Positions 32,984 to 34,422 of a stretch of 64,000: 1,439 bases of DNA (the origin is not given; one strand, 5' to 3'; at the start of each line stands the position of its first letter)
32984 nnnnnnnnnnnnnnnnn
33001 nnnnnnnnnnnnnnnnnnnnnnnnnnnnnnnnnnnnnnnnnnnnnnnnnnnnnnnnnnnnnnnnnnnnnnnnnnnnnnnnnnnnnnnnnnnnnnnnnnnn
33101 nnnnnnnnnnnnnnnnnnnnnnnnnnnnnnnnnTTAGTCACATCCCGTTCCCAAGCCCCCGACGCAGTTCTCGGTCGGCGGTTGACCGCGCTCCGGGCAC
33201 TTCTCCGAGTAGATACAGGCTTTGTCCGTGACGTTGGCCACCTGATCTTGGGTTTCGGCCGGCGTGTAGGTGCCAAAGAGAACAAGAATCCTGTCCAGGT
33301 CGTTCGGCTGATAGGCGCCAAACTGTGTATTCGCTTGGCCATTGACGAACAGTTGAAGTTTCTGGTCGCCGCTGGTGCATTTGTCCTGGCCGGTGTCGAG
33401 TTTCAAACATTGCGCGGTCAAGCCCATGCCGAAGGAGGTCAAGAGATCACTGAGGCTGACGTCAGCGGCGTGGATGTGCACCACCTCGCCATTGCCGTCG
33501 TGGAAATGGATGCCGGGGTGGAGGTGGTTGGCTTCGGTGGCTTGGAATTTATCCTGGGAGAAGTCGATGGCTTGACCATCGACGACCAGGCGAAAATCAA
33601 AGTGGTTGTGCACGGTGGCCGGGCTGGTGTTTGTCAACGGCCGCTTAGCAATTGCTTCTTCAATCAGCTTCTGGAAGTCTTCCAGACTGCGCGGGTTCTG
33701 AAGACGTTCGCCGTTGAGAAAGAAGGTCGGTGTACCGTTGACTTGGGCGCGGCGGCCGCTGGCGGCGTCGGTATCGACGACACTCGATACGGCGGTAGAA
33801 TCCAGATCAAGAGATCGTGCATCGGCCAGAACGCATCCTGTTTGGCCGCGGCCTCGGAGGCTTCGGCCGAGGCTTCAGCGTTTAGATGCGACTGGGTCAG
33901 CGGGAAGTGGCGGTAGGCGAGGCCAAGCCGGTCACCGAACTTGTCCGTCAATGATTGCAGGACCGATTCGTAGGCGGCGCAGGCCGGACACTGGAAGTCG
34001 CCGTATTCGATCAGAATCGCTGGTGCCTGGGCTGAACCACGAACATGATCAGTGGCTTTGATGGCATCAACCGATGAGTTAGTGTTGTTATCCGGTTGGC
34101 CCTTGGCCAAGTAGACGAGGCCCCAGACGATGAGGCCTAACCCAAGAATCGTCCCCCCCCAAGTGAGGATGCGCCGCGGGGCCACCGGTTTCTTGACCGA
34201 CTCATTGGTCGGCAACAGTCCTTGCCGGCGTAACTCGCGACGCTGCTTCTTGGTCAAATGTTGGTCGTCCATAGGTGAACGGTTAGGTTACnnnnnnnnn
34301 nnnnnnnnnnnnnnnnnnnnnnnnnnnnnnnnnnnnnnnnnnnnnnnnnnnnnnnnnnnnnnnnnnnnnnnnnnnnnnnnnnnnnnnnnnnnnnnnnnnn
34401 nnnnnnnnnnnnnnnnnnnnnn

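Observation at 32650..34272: DsbA-like / VKOR disulfide-formation pair: DsbA interrupted by a frameshift, VKOR translationally coupled via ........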

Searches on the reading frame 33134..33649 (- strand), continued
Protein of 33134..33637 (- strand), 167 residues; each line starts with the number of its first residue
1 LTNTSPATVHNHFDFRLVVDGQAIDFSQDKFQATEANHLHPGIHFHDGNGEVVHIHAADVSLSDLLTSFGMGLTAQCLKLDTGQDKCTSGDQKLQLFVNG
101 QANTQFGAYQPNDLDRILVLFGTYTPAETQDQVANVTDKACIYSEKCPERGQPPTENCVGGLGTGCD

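Call 78: find_encoding_contigs(protein=P0128, flank=6000, max_places=2)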
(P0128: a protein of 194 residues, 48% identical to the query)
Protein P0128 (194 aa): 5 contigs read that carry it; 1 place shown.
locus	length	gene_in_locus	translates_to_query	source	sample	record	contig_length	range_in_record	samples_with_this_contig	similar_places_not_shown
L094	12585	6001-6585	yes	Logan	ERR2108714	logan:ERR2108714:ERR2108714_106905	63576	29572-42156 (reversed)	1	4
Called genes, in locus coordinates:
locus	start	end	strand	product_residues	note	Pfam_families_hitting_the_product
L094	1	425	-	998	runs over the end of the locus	PF02463:SMC_N, PF13175:AAA_15, PF13304:AAA_21 (weak), PF13476:AAA_23, PF13555:AAA_29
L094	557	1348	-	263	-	-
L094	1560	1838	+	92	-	PF00935:Ribosomal_L44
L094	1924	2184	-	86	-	-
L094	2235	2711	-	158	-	PF01230:HIT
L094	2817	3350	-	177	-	PF00293:NUDIX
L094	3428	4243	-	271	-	-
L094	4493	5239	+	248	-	PF13098:Thioredoxin_2 (weak), PF13462:Thioredoxin_4, PF01323:DSBA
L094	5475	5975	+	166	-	-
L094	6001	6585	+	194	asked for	-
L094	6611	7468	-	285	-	-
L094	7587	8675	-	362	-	PF01070:FMN_dh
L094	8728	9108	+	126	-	PF05016:ParE_toxin (weak)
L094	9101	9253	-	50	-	-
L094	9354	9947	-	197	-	-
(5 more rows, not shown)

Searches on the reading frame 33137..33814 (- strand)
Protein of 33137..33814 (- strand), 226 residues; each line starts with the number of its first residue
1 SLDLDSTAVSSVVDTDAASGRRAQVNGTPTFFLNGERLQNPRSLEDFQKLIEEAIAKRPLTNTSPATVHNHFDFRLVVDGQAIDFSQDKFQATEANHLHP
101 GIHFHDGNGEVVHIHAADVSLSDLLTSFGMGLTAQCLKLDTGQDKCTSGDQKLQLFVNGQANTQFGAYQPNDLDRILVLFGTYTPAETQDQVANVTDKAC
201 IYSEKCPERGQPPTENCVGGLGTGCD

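Call 6: search_protein_families(library=pfam, max_evalue=0.1, proteins=[window:33137-33814:-])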
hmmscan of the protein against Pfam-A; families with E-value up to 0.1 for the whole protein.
seq(226 aa): 2 families
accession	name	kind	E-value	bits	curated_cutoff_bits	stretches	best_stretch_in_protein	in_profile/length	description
PF13462.12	Thioredoxin_4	-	1.5e-07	32.2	23.2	1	3-53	115-165/165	Thioredoxin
PF01323.26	DSBA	-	0.00012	22.4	25.6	1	4-51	143-190/191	DSBA-like thioredoxin domain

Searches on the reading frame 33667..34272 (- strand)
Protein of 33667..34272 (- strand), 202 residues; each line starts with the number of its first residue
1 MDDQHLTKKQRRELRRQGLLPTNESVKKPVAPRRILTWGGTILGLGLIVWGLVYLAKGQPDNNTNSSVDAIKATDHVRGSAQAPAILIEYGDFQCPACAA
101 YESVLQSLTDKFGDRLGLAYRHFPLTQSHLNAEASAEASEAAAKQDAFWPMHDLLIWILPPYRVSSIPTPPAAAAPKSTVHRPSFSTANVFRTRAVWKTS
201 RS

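Call 6: search_protein_families(library=pfam, max_evalue=0.1, proteins=[window:33667-34272:-])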
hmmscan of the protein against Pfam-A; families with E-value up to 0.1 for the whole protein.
seq(202 aa): 2 families
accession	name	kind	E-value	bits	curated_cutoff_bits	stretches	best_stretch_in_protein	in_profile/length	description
PF13462.12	Thioredoxin_4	-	1.4e-09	38.8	23.2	1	74-154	4-85/165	Thioredoxin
PF01323.26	DSBA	-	0.00062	20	25.6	1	87-130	2-44/191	DSBA-like thioredoxin domain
